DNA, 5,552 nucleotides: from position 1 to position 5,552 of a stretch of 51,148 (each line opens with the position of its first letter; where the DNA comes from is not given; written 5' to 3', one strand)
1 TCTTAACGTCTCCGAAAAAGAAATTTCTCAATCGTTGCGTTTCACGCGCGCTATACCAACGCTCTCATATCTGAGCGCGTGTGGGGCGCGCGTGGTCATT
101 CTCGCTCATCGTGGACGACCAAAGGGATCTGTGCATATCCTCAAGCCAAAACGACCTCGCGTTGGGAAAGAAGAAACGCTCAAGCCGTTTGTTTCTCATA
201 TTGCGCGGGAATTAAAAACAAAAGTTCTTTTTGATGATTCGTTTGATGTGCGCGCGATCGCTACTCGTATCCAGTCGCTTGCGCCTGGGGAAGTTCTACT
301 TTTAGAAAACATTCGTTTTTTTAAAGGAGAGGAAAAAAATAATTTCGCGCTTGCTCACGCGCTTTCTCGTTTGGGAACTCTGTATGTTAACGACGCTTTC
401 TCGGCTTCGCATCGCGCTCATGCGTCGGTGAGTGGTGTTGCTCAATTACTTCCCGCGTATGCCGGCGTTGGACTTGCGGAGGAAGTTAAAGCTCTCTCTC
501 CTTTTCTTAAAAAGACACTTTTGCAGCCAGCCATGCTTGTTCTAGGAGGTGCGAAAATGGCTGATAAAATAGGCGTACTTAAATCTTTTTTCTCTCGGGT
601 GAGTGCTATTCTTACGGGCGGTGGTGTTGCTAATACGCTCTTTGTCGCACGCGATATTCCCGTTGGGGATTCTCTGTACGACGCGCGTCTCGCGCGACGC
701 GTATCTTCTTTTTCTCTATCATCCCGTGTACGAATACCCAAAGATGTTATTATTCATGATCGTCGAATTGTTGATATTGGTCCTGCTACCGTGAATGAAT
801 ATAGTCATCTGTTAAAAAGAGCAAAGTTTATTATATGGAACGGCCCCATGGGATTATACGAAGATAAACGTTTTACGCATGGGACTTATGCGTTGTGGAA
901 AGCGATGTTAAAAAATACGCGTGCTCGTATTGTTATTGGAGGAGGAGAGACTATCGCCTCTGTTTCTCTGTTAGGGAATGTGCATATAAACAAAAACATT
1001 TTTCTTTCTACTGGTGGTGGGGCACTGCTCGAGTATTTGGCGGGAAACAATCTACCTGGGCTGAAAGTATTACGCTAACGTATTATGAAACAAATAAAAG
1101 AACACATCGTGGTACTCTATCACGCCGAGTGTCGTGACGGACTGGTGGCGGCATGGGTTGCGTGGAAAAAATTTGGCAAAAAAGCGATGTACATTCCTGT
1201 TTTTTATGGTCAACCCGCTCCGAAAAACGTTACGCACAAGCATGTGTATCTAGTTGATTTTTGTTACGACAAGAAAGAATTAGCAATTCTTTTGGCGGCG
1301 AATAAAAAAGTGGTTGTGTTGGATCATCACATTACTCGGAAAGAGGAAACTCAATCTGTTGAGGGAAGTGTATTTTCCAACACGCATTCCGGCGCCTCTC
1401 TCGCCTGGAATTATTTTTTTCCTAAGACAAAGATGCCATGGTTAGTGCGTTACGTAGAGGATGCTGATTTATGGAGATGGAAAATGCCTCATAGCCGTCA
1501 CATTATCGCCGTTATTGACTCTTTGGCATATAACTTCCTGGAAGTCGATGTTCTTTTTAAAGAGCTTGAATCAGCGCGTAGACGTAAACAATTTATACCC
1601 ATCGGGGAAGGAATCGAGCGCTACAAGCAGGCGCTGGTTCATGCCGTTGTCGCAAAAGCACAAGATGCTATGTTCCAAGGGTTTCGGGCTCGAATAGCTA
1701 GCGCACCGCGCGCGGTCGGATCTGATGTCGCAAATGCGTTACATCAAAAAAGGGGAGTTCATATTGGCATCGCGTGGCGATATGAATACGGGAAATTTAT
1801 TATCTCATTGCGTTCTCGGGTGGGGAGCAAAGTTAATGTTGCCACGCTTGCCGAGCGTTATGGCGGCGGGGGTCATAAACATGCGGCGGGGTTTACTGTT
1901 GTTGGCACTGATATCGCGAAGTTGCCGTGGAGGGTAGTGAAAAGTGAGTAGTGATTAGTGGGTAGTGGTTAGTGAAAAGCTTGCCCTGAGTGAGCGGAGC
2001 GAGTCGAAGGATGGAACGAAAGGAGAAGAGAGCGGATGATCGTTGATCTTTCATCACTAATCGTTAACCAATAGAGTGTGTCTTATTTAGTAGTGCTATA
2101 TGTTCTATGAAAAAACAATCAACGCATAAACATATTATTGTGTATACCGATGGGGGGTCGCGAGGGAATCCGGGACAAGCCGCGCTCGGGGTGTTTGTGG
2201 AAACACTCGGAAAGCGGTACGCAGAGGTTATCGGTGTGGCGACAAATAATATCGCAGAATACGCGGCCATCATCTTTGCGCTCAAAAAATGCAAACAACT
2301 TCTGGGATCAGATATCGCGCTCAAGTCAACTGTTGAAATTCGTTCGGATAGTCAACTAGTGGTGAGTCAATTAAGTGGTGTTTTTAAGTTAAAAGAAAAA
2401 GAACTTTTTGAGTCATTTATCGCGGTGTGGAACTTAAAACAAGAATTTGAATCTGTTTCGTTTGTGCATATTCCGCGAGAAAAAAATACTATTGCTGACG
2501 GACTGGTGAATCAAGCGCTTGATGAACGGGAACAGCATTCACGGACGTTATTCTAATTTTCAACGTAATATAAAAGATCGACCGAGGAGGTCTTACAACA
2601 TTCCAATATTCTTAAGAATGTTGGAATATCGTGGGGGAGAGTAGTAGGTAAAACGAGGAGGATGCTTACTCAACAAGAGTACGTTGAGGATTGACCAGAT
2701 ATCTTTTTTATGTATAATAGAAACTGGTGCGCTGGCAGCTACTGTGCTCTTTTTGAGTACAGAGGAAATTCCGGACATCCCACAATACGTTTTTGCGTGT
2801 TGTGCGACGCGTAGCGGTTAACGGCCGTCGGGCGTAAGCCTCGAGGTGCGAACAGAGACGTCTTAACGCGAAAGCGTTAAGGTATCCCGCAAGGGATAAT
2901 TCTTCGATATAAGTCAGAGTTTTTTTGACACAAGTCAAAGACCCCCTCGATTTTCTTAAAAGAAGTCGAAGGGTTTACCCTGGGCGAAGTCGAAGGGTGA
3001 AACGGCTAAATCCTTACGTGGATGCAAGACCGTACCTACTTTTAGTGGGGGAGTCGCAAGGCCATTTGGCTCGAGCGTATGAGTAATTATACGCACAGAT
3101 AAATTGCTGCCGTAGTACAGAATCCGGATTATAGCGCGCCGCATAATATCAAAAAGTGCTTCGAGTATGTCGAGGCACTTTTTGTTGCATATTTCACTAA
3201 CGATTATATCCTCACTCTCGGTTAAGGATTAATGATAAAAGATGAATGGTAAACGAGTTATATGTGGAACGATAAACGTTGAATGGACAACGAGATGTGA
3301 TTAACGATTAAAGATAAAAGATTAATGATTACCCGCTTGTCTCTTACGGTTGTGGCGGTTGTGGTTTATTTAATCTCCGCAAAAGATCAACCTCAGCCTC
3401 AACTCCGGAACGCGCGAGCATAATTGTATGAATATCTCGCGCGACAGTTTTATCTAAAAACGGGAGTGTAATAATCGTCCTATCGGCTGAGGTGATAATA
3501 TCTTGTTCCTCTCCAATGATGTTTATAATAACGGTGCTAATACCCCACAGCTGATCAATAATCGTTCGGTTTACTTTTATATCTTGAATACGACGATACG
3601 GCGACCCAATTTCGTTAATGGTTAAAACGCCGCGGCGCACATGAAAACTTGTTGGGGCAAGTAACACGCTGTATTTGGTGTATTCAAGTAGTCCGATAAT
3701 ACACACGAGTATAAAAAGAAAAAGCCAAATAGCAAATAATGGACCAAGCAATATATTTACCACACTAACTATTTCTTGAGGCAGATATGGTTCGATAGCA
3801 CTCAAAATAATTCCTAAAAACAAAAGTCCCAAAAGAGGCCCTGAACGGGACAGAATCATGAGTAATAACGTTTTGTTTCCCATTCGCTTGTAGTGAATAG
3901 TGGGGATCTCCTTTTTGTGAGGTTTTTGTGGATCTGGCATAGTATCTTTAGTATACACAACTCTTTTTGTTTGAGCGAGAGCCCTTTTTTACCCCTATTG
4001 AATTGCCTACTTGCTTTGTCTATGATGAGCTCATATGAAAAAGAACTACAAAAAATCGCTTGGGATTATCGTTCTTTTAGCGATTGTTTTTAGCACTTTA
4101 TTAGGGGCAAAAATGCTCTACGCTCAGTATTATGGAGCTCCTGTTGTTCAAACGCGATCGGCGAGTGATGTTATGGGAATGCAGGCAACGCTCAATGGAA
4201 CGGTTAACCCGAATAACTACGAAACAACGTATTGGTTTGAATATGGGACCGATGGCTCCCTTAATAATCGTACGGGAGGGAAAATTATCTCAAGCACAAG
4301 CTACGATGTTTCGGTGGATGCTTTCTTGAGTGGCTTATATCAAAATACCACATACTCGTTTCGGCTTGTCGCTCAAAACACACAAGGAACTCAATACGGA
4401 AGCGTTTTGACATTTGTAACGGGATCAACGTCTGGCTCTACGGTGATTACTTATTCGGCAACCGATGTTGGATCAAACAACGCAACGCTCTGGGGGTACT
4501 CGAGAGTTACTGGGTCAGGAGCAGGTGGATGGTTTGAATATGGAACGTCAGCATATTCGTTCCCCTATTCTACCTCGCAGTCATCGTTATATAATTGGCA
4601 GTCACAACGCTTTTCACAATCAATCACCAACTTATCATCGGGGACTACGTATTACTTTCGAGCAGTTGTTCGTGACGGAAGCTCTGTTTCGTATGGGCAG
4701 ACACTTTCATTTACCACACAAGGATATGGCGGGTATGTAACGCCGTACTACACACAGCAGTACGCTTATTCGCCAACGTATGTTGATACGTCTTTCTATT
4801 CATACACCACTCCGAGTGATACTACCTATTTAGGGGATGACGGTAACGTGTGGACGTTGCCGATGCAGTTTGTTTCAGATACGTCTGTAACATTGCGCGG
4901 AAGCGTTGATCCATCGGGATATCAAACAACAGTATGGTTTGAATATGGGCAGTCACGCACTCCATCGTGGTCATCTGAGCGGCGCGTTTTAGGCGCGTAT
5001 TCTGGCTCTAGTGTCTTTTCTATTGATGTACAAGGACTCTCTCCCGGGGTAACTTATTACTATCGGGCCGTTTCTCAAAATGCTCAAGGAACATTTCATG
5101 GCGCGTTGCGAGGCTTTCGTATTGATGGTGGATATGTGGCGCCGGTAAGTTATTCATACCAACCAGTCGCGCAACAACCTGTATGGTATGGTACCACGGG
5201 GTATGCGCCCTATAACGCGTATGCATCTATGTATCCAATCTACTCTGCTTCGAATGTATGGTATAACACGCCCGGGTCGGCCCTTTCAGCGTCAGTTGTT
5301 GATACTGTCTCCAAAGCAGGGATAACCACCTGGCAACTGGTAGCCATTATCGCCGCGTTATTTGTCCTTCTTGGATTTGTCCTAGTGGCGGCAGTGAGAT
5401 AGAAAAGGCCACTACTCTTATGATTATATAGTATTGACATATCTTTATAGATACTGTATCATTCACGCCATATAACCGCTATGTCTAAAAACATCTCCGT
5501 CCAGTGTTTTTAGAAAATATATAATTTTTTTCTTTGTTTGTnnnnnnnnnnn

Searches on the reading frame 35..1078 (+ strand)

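Call 80: search_protein_families(library=pfam, proteins=[window:35-1078:+], max_evalue=0.00001)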
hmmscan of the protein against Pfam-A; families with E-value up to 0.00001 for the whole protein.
window:35-1078:+ (347 aa): 1 family
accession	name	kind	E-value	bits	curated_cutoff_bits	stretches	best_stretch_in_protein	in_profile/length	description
PF00162.24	PGK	-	2.8e-88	296.9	27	1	2-337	32-378/379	Phosphoglycerate kinase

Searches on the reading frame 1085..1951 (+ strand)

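Call 80: search_protein_families(library=pfam, proteins=[window:1085-1951:+], max_evalue=0.00001)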
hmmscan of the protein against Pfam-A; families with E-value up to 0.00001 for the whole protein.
window:1085-1951:+ (288 aa): 1 family
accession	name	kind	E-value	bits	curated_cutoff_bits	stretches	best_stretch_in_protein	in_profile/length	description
PF02272.25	DHHA1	-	6.2e-08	33.5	25.9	1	213-273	19-84/102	DHHA1 domain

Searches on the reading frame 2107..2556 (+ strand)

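Call 80: search_protein_families(library=pfam, proteins=[window:2107-2556:+], max_evalue=0.00001)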
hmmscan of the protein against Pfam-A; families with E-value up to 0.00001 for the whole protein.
window:2107-2556:+ (149 aa): 2 families
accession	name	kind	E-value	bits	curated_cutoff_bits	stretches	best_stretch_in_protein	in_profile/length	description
PF13456.12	RVT_3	-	4.6e-17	62.5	21.6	1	15-137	3-123/123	Reverse transcriptase-like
PF00075.30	RNase_H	-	2.7e-12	47.5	25.8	1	8-137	2-139/141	RNase H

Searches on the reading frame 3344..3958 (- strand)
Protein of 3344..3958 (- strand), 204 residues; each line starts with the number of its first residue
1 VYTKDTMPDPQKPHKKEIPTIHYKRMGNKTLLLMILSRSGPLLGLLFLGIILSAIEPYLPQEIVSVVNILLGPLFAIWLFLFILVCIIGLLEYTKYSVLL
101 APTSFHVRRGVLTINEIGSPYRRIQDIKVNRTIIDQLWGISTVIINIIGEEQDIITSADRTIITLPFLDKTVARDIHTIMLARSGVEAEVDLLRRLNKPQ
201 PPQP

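Call 80: search_protein_families(library=pfam, proteins=[window:3344-3958:-], max_evalue=0.00001)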
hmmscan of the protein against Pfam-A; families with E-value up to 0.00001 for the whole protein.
window:3344-3958:- (204 aa): 1 family
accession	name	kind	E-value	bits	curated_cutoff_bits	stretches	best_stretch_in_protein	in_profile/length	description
PF03703.20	bPH_2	-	1.7e-09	38.2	22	1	102-177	10-75/78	Bacterial PH domain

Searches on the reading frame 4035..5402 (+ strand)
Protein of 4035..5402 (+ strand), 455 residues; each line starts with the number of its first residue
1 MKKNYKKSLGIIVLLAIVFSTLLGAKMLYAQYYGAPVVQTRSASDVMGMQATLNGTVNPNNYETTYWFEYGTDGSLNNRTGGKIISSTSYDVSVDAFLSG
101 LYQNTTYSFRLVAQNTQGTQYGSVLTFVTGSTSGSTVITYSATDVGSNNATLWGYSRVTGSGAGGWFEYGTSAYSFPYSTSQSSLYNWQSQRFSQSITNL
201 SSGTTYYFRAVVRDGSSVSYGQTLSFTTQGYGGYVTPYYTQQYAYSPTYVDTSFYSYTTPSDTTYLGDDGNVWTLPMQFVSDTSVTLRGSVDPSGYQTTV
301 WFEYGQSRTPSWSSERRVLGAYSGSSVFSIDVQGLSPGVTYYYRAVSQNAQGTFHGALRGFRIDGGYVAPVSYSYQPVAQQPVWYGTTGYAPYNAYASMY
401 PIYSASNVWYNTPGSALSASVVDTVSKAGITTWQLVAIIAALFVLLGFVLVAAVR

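Call 80: search_protein_families(library=pfam, proteins=[window:4035-5402:+], max_evalue=0.00001)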
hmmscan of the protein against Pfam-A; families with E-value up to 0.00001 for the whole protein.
window:4035-5402:+ (455 aa): 2 families
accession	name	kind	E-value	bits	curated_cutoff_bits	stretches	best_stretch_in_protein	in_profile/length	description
PF16656.11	Pur_ac_phosph_N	-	8.9e-07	29.8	30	0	298-349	26-82/93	Purple acid Phosphatase, N-terminal domain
PF16655.11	PhoD_N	-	3.6e-06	27.9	30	0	326-352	57-83/90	PhoD-like phosphatase, N-terminal domain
